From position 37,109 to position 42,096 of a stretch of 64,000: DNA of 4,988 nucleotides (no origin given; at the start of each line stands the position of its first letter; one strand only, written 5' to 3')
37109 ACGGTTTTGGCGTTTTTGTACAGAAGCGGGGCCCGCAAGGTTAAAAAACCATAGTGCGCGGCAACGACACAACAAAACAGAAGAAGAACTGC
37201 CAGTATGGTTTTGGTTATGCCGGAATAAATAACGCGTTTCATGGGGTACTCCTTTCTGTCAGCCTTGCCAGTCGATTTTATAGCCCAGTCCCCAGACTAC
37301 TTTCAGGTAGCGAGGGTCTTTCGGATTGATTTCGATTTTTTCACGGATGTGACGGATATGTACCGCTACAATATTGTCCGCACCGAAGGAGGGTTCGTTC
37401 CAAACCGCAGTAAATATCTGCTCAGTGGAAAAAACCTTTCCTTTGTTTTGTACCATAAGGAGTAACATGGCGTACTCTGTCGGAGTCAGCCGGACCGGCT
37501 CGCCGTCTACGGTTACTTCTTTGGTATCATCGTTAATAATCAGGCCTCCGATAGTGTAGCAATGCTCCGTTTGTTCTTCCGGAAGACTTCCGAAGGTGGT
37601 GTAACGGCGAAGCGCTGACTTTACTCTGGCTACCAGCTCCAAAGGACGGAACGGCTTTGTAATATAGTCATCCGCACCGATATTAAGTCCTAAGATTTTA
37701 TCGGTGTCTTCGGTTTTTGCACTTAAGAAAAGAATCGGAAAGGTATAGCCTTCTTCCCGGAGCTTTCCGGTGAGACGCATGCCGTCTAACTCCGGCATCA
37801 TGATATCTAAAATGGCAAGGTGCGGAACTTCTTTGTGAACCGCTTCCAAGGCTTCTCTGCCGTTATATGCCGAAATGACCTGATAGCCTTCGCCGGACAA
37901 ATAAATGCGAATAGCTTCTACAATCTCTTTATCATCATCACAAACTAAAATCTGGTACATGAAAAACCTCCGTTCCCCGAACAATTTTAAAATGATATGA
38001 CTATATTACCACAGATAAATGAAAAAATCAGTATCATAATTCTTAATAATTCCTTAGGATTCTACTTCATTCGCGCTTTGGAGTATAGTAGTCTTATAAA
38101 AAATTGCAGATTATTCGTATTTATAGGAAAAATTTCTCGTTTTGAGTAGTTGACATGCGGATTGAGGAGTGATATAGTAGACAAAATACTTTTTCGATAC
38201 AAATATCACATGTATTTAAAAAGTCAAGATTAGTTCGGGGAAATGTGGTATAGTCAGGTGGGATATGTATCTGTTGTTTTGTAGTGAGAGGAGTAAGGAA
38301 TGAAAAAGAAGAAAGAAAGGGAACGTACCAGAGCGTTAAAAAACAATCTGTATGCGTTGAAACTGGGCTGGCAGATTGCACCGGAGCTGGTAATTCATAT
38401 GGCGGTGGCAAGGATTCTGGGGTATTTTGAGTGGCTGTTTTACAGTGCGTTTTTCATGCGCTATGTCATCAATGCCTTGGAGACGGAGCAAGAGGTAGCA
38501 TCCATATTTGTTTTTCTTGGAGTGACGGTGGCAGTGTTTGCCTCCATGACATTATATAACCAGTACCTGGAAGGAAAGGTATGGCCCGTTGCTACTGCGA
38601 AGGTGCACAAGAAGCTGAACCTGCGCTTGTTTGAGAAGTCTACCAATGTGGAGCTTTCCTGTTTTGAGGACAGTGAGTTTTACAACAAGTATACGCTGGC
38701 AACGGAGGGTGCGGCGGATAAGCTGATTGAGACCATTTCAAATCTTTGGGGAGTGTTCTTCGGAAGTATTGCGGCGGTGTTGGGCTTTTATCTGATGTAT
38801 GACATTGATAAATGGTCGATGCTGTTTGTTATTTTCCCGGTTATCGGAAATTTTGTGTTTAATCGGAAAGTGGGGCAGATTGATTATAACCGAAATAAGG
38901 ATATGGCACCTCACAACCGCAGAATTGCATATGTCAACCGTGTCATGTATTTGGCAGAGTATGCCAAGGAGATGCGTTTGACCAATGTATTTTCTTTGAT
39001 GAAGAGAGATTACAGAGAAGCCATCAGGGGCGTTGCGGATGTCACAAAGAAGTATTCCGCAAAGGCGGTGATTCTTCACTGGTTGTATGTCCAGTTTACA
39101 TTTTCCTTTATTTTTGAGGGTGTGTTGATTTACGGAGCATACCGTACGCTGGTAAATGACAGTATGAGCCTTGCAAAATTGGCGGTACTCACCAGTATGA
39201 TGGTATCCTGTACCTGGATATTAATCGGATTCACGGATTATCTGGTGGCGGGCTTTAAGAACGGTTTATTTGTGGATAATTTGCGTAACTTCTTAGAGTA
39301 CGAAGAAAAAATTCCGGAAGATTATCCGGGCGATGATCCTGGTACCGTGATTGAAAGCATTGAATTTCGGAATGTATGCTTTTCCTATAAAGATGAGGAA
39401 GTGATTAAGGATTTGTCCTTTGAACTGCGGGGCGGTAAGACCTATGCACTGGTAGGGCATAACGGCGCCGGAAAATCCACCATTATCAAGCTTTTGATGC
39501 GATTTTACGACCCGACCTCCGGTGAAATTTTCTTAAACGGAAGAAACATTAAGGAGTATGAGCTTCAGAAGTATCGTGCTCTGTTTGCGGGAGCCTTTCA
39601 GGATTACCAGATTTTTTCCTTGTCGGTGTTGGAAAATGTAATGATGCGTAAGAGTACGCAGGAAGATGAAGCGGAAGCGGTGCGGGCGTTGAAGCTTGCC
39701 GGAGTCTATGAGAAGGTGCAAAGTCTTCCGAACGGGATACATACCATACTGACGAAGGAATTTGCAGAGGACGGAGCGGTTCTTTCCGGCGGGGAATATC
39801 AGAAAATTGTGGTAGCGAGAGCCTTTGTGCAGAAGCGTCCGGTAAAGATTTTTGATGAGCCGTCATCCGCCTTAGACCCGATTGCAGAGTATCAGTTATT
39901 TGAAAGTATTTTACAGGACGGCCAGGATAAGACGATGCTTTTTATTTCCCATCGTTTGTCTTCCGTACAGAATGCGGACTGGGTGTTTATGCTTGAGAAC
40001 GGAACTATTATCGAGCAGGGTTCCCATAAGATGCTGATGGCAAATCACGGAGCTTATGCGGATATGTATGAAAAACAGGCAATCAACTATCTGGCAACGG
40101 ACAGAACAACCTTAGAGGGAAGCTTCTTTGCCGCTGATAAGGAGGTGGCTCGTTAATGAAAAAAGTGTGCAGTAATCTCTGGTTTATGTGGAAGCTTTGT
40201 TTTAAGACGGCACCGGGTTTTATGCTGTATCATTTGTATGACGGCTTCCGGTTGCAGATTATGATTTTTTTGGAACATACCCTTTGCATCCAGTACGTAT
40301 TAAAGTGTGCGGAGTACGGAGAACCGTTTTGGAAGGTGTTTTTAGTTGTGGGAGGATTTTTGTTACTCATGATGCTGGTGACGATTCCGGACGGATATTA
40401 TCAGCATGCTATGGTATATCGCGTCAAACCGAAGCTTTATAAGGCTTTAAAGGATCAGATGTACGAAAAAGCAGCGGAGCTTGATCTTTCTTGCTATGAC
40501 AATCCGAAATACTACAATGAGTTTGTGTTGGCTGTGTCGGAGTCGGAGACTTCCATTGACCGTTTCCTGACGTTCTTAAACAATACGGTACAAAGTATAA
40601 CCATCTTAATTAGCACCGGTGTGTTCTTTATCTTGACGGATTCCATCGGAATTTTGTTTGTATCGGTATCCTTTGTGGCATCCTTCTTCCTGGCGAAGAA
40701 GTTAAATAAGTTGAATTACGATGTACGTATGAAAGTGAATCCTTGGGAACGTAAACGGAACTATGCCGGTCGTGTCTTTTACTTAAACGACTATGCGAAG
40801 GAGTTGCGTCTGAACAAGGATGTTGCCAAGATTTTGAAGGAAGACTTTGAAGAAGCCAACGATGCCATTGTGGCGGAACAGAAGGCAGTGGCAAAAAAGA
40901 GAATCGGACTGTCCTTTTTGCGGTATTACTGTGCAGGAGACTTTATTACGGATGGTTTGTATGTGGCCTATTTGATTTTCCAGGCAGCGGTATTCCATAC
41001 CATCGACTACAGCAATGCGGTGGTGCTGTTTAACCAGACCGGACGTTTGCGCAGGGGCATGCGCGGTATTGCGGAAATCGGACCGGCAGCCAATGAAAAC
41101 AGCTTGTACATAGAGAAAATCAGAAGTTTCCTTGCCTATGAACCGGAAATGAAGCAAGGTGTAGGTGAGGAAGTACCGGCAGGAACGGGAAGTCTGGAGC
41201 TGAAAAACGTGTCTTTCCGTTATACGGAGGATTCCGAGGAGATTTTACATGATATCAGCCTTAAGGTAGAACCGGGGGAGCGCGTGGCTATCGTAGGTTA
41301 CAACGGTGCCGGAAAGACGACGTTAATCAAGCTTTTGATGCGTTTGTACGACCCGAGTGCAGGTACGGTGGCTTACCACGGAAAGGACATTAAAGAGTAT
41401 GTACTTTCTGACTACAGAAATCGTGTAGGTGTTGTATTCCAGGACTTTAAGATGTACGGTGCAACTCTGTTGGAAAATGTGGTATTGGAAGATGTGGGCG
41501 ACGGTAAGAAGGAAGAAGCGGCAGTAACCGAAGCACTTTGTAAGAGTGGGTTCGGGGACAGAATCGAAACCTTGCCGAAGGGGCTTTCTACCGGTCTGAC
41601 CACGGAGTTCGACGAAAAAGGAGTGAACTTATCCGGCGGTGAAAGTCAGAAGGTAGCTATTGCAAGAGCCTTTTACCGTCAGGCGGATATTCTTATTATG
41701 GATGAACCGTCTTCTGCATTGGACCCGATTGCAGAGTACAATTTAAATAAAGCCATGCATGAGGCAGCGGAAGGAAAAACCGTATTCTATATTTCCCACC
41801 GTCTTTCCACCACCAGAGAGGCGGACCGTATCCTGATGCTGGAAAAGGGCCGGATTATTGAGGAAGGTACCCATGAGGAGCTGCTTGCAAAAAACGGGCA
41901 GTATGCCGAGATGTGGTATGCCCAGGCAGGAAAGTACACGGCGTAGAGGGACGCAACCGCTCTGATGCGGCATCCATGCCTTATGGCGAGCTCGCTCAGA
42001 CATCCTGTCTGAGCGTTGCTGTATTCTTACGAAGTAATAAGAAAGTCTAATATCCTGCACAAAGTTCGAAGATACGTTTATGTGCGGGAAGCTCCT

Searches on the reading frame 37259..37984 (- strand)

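Call 59: search_protein_families(library=pfam, proteins=[window:37259-37984:-], max_evalue=0.00001)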
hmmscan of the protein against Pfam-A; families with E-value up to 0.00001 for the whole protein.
window:37259-37984:- (241 aa): 2 families
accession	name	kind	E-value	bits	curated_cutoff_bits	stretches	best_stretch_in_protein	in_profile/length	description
PF00072.30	Response_reg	-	1.7e-29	102.7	30.2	1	12-122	1-111/111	Response regulator receiver domain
PF00486.34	Trans_reg_C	-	3.6e-25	88.3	26.2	1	161-236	1-76/77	Transcriptional regulatory protein, C terminal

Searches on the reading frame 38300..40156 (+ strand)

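Call 59: search_protein_families(library=pfam, proteins=[window:38300-40156:+], max_evalue=0.00001)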
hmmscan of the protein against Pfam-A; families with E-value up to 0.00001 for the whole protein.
window:38300-40156:+ (618 aa): 2 families
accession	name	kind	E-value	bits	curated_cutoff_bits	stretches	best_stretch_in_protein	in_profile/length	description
PF00005.33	ABC_tran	-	4e-28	99.2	25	1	370-522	2-136/137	ABC transporter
PF02463.25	SMC_N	-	5.4e-06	26.4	40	0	380-563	25-209/220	RecF/RecN/SMC N terminal domain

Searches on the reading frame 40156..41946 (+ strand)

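Call 59: search_protein_families(library=pfam, proteins=[window:40156-41946:+], max_evalue=0.00001)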
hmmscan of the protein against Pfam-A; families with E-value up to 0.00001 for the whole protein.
window:40156-41946:+ (596 aa): 2 families
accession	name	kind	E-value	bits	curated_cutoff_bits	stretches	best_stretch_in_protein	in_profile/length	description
PF00005.33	ABC_tran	-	1.7e-32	113.3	25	1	364-519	1-136/137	ABC transporter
PF02463.25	SMC_N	-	6.2e-07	29.5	40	0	484-562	135-211/220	RecF/RecN/SMC N terminal domain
